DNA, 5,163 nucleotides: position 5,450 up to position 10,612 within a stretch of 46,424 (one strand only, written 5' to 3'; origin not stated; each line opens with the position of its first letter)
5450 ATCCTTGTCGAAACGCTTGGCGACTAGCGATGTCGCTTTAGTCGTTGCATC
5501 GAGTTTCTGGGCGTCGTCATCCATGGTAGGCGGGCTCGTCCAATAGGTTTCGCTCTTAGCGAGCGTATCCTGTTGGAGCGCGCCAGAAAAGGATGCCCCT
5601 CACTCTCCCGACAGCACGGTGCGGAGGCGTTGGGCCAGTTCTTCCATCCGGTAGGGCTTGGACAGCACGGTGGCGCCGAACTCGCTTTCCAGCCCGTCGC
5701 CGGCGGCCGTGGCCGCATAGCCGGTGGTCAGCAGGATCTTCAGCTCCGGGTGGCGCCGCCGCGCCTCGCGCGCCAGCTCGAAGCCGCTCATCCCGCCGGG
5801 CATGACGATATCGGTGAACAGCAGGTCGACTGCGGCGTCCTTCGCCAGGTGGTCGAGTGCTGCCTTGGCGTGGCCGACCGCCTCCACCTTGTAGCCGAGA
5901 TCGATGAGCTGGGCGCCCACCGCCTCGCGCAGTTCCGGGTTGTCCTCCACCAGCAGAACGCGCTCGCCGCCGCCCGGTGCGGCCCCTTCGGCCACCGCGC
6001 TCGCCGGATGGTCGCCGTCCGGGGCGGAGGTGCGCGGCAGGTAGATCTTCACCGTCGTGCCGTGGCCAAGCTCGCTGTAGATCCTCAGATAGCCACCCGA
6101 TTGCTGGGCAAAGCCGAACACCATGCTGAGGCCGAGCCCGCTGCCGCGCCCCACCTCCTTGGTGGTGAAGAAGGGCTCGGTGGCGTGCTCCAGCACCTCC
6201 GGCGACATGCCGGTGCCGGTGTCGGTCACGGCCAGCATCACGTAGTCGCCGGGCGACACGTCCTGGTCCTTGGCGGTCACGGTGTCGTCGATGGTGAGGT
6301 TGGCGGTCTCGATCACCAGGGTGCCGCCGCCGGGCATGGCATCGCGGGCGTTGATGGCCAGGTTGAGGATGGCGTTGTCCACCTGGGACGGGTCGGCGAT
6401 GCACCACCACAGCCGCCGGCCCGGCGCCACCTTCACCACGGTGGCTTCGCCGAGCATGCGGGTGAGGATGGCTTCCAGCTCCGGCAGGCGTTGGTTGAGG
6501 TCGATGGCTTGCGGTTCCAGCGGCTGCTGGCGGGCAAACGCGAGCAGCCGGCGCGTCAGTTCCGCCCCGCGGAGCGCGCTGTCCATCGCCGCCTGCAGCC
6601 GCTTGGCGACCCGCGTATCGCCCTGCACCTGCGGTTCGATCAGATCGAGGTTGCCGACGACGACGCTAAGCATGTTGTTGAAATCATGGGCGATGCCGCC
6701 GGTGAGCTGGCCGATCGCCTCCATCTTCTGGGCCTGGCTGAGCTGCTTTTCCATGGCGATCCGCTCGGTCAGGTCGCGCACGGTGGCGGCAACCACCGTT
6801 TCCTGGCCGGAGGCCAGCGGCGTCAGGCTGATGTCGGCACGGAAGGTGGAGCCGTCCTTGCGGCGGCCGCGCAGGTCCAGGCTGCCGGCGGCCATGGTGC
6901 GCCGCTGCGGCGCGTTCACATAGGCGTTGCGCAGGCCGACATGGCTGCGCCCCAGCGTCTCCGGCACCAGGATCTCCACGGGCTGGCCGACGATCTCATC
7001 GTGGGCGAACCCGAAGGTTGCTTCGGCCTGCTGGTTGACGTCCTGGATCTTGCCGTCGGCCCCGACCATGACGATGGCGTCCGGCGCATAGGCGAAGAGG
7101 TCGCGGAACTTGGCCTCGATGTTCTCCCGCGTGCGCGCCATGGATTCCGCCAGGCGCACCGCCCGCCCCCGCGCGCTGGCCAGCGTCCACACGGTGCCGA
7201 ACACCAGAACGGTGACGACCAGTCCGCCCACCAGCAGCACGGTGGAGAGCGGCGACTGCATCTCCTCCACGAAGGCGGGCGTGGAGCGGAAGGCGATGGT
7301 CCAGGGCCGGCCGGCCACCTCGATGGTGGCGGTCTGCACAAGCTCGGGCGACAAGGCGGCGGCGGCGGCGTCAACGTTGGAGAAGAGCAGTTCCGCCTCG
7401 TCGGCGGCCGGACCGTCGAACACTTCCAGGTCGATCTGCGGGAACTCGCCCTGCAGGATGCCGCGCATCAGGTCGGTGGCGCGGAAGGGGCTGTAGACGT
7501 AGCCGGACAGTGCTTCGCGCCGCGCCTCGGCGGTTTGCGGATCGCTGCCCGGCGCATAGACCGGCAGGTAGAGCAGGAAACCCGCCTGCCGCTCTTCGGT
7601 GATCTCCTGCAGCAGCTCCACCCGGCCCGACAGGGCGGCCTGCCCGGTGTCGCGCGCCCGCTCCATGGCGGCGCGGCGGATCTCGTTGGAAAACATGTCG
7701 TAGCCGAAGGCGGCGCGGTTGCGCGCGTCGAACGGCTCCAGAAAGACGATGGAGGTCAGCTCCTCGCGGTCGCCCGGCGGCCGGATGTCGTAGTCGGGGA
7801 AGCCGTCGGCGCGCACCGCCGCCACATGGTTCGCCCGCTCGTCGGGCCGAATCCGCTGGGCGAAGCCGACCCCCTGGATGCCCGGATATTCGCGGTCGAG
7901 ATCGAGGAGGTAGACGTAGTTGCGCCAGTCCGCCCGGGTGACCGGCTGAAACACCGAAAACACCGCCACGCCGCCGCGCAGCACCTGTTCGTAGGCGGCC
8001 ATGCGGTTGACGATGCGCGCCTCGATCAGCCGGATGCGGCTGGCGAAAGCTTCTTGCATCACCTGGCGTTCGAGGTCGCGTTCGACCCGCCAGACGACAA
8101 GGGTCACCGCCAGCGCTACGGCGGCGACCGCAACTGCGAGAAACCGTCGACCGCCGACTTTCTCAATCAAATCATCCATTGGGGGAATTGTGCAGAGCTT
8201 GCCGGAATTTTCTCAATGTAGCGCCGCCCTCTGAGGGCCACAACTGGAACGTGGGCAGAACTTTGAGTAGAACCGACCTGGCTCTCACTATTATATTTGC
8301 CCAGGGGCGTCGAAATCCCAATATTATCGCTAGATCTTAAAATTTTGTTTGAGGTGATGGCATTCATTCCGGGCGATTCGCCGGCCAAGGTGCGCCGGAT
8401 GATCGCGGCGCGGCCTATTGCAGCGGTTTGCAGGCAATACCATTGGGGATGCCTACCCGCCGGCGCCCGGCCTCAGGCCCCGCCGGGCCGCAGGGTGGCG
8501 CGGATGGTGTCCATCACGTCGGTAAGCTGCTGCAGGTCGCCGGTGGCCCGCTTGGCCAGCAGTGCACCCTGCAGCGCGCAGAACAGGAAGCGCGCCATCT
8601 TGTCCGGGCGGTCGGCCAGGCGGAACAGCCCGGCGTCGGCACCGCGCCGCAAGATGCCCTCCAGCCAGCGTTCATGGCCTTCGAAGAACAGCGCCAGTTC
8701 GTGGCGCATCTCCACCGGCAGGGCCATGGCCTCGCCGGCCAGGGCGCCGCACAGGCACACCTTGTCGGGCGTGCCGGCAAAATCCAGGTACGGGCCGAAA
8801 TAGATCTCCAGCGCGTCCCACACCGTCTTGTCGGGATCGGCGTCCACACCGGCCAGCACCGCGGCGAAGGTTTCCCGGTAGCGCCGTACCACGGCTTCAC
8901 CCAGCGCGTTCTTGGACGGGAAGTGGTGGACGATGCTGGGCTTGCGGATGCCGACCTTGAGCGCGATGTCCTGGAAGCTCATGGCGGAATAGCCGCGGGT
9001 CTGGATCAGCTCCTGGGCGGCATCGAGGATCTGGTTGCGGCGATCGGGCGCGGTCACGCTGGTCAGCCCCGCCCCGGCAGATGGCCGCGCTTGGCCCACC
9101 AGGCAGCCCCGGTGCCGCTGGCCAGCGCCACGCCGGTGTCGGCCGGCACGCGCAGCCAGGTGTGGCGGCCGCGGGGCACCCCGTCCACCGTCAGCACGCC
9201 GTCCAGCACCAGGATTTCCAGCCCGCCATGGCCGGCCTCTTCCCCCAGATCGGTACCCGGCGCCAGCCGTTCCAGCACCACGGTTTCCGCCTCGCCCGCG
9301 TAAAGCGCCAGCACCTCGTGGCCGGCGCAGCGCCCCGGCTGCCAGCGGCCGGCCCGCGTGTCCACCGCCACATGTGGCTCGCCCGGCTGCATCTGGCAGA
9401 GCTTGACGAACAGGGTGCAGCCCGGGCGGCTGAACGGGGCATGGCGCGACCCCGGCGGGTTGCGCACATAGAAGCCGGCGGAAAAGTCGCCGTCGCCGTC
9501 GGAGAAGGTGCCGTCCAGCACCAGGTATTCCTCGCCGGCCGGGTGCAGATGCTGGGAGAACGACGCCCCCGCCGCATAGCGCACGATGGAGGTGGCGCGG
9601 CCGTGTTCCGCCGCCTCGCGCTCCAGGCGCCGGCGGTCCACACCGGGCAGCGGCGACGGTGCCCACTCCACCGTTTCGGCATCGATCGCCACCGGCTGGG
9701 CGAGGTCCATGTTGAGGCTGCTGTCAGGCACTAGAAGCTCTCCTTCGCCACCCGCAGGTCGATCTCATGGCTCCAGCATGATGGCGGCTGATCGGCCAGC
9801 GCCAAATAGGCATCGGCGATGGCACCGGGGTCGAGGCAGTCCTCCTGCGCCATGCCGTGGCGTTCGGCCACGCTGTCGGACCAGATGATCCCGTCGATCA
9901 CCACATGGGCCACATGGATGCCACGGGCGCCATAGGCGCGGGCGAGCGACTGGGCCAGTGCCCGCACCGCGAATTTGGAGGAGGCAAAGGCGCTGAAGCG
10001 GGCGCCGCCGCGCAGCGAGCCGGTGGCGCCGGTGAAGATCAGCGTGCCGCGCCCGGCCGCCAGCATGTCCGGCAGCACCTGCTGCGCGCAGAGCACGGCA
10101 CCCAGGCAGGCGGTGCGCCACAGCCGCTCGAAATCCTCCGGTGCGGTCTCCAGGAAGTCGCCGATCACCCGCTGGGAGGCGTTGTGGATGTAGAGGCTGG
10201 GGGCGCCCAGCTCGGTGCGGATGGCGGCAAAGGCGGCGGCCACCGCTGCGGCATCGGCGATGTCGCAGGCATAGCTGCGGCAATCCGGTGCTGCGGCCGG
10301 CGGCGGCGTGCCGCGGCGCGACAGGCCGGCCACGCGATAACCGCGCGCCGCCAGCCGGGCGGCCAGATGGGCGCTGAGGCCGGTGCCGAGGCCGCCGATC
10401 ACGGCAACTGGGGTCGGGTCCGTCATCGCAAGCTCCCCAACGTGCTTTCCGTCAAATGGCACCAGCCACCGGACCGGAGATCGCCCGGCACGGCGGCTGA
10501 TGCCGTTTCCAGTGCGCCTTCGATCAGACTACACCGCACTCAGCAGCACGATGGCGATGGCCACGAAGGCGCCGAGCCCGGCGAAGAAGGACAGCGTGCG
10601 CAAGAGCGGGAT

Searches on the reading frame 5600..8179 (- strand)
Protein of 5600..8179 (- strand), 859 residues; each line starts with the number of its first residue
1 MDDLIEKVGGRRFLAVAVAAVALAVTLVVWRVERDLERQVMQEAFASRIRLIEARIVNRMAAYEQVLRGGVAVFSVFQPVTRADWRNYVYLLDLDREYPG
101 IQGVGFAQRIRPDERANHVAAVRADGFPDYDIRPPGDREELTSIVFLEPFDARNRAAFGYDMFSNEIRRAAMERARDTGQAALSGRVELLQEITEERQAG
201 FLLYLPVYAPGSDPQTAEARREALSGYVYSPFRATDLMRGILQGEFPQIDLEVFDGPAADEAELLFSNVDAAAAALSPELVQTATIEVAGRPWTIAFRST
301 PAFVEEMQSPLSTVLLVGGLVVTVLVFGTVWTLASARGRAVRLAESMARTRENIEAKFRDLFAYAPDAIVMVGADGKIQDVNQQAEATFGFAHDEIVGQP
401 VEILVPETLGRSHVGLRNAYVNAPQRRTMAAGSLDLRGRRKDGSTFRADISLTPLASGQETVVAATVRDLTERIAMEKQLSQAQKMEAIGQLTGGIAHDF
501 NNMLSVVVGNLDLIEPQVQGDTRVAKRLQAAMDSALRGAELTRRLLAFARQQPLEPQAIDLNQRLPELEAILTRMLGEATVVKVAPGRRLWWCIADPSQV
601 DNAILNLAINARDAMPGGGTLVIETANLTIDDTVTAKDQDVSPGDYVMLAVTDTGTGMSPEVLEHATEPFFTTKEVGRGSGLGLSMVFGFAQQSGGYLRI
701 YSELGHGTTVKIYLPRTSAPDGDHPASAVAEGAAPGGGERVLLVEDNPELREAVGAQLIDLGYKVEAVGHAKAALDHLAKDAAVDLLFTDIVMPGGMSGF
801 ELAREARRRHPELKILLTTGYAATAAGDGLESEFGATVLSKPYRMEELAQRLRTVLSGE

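Call 5: search_protein_families(library=pfam, proteins=[window:5600-8179:-], max_evalue=0.01)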
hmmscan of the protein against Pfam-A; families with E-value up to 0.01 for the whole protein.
window:5600-8179:- (859 aa): 8 families
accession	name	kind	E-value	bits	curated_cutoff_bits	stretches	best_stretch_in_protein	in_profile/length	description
PF03924.19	CHASE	-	6.7e-69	231.9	25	1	80-266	3-189/189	CHASE domain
PF00072.30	Response_reg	-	7.2e-19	68.4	30.2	1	741-852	1-110/111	Response regulator receiver domain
PF02518.31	HATPase_c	-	4.1e-18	66.3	26.4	1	596-717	2-110/111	Histidine kinase-, DNA gyrase B-, and HSP90-like ATPase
PF13426.13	PAS_9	-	3.6e-13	50.1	27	1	366-472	1-103/103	PAS domain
PF08448.16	PAS_4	-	5.2e-08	33.5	23.1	1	365-473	4-108/110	PAS fold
PF00989.32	PAS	-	5.9e-08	33.1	22.6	1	359-469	4-112/113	PAS fold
PF13188.13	PAS_8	-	2.6e-06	27.6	21.8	1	356-407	1-49/65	PAS domain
PF00512.31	HisKA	-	1.4e-05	25.5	26.9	1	490-552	3-64/66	His Kinase A (phospho-acceptor) domain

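Call 24: find_related_loci(query=window:5600-8179:-, collection=genome_contigs, flank=10000)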
Query window:5600-8179:- (859 aa) in genome_contigs; peptide patterns used: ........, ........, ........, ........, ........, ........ (x = any residue, [..] = any of these).
600 stretches matched a pattern (row limit reached: there are more); 597 encode a relative of the query (tblastn E <= 1e-3); the best 80 are kept; 80 distinct loci.
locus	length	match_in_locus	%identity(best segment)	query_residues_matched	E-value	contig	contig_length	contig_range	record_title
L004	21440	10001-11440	49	375-856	2e-133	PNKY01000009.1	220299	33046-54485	MAG: Rhodospirillum sp. isolate PB1.008 PB1_1000036_220299, whole genome shotgun sequence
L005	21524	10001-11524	47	344-857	3e-128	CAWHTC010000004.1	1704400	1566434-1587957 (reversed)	MAG: uncultured Alphaproteobacteria bacterium isolate MFD09212.bin.1.104 genome assembly, contig: contig_467, whole geno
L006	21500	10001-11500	43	355-856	2e-118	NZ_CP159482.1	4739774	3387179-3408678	Algihabitans albus strain ac2 chromosome, complete genome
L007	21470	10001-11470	44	351-853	1e-117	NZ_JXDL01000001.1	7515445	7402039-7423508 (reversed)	Bradyrhizobium sp. AT1 scaffold00001, whole genome shotgun sequence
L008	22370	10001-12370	42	342-859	1e-117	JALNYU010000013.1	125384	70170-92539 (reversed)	MAG: Nevskia sp. isolate SO_2017_GW1 bin 205 NODE_1035_length_125384_cov_25.526238_OW334_2017, whole genome shotgun sequ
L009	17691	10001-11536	42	340-856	3e-117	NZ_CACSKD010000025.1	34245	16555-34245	Rhizobium sp. 18055 isolate 18055_Rhizobium1_Ancestor, whole genome shotgun sequence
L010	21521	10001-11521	43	339-857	6e-117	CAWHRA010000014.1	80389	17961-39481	MAG: uncultured Alphaproteobacteria bacterium isolate MFD06714.bin.1.9 genome assembly, contig: contig_19563, whole geno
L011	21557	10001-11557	43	342-857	4e-116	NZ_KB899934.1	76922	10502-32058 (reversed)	Elioraea tepidiphila DSM 17972 F563DRAFT_scaffold00025.25, whole genome shotgun sequence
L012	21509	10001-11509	45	355-856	6e-115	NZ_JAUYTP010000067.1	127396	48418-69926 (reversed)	MAG: Bosea sp. (in: a-proteobacteria) isolate C8_maxbin.042 C8_k141_147487, whole genome shotgun sequence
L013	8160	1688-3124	45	377-859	5e-114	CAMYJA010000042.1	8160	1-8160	MAG: uncultured Hyphomicrobiaceae bacterium isolate ES_Alpha_15 genome assembly, contig: scaffold_4480, whole genome sho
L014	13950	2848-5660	42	344-857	2e-112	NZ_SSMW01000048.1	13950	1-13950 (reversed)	MAG: Bradyrhizobium sp. isolate LY.8 48, whole genome shotgun sequence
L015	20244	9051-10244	49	458-856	2e-111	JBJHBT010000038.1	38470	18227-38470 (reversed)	MAG: Gammaproteobacteria bacterium isolate SF2967_J5348.metabat2_refined.093_sub NODE_1166_length_38470_cov_4.975171, wh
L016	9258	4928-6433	45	352-856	1e-111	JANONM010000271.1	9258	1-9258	MAG: Hyphomicrobiales bacterium isolate VAR_43_metabat_383 VAR_43_k141_1039013, whole genome shotgun sequence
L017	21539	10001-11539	42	347-856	2e-110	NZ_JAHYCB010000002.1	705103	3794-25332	Rhizobium populisoli strain XQZ8 seq2, whole genome shotgun sequence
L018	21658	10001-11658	47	439-856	1e-110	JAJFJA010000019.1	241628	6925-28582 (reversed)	MAG: Alphaproteobacteria bacterium isolate OFTM349 OFTM349_18, whole genome shotgun sequence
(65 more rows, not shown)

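Call 39: find_homologous_proteins(query=window:5600-8179:-, max_evalue=1e-100)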
Query window:5600-8179:- (859 aa): 1188 proteins with E <= 1e-100 among 8000 candidates; the best 120 are listed.
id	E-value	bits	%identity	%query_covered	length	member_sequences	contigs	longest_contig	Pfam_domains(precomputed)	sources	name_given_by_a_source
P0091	0.0e+0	1796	100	95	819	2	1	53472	PF13426.14,PF13188.14,PF08448.17,PF02518.32,PF00512.32,PF00989.32,PF00072.31,PF03924.20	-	-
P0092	0.0e+0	1530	83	98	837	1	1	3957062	PF13426.14,PF13188.14,PF08448.17,PF02518.32,PF00512.32,PF00989.32,PF00072.31,PF03924.20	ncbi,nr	ncbi:MAG: CHASE domain-containing protein [Rhodospirillaceae bacterium]|nr:CHASE domain-containing p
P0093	1.3e-281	955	54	97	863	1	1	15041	PF13426.14,PF02518.32,PF00512.32,PF00989.32,PF00072.31,PF03924.20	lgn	-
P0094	2.5e-240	818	55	82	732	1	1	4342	PF13426.14,PF02518.32,PF00512.32,PF00989.32,PF00072.31,PF03924.20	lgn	-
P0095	2.4e-222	759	47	60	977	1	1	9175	PF08447.19,PF13426.14,PF13188.14,PF24820.2,PF08448.17,PF02518.32,PF00512.32,PF00989.32,PF00072.31,PF03924.20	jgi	jgi:PAS domain S-box-containing protein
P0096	3.8e-220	751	51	58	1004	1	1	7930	PF13426.14,PF13188.14,PF08448.17,PF02518.32,PF00512.32,PF00989.32,PF00072.31,PF03924.20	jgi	jgi:PAS domain S-box-containing protein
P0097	3.1e-218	745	47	60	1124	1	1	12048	PF08447.19,PF13426.14,PF13188.14,PF24820.2,PF08448.17,PF02518.32,PF00512.32,PF00989.32,PF00072.31,PF03924.20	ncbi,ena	-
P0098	8.5e-218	744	46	58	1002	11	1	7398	PF13426.14,PF13188.14,PF08448.17,PF02518.32,PF00512.32,PF00989.32,PF00072.31,PF03924.20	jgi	jgi:PAS domain S-box-containing protein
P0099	1.9e-216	739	46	59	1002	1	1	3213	PF08447.19,PF13426.14,PF13188.14,PF08448.17,PF02518.32,PF00512.32,PF00989.32,PF00072.31,PF03924.20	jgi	jgi:PAS domain S-box-containing protein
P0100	2.5e-215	735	46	61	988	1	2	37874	PF08447.19,PF13426.14,PF13188.14,PF24820.2,PF08448.17,PF02518.32,PF00512.32,PF00989.32,PF00072.31,PF03924.20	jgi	jgi:PAS domain S-box-containing protein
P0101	4.2e-215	735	44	61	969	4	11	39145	PF08447.19,PF13426.14,PF13188.14,PF08448.17,PF02518.32,PF00512.32,PF00989.32,PF00072.31,PF03924.20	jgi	jgi:PAS domain S-box-containing protein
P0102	4.8e-215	735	46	58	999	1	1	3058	PF08447.19,PF13426.14,PF13188.14,PF08448.17,PF02518.32,PF00512.32,PF00989.32,PF00072.31,PF03924.20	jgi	jgi:PAS domain S-box-containing protein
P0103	2.7e-214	732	45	58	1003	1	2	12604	PF08447.19,PF13426.14,PF13188.14,PF08448.17,PF02518.32,PF00512.32,PF00989.32,PF00072.31,PF03924.20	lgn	-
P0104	2.1e-213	729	46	58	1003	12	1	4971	PF08447.19,PF13426.14,PF13188.14,PF08448.17,PF02518.32,PF00512.32,PF00989.32,PF00072.31,PF03924.20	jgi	-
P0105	5.8e-213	728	46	60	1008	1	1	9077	PF08447.19,PF13426.14,PF13188.14,PF08448.17,PF02518.32,PF00512.32,PF00989.32,PF00072.31,PF03924.20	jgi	jgi:PAS domain S-box-containing protein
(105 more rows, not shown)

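Call 41: find_encoding_contigs(protein=P0093, flank=10000, max_places=2)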
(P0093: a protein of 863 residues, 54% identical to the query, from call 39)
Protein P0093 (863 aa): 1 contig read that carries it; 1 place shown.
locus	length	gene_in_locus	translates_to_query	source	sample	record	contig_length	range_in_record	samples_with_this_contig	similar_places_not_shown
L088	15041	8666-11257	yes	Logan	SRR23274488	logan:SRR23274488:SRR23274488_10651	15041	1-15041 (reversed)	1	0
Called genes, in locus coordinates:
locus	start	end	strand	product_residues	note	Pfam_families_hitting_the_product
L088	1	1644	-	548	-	?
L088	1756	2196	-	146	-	PF14534:DUF4440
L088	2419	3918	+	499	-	PF13522:GATase_6, PF13537:GATase_7, PF02540:NAD_synthase (weak), PF00733:Asn_synthase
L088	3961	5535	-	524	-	PF16655:PhoD_N, PF09423:PhoD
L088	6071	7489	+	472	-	PF00072:Response_reg (weak), PF00990:GGDEF, PF07238:PilZ (faint)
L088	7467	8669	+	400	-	PF00072:Response_reg, PF00563:EAL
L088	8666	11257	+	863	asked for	PF03924:CHASE, PF00989:PAS (weak), PF13426:PAS_9, PF00512:HisKA (weak), PF02518:HATPase_c, PF00072:Response_reg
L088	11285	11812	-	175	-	-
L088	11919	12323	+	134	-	-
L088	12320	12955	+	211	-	PF00445:Ribonuclease_T2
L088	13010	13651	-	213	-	PF13505:OMP_b-brl, PF01389:OmpA_membrane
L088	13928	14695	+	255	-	PF00106:adh_short, PF08659:KR, PF13561:adh_short_C2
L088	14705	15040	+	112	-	?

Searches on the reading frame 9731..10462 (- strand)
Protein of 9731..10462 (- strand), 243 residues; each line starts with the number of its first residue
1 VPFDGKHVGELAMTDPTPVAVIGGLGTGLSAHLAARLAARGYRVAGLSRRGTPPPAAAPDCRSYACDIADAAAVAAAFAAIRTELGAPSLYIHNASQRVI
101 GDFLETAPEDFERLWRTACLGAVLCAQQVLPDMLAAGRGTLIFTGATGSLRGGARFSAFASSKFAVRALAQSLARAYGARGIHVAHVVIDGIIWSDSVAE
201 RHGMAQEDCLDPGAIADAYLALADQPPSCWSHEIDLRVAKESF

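Call 23: search_protein_families(library=pfam, proteins=[window:9731-10462:-], max_evalue=0.001)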
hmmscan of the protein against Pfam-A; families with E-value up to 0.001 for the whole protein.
window:9731-10462:- (243 aa): 4 families
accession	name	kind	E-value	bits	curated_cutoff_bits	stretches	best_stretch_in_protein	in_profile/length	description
PF00106.31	adh_short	-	3.9e-27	95.4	26.6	1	19-188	2-178/195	short chain dehydrogenase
PF13561.12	adh_short_C2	-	3.8e-23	82.7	27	1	27-199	6-182/236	Enoyl-(Acyl carrier protein) reductase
PF01370.27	Epimerase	-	1.7e-05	24.8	20.9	1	29-80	10-62/240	NAD dependent epimerase/dehydratase family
PF08659.16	KR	-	0.00044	20.7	22.6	0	21-175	5-165/180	KR domain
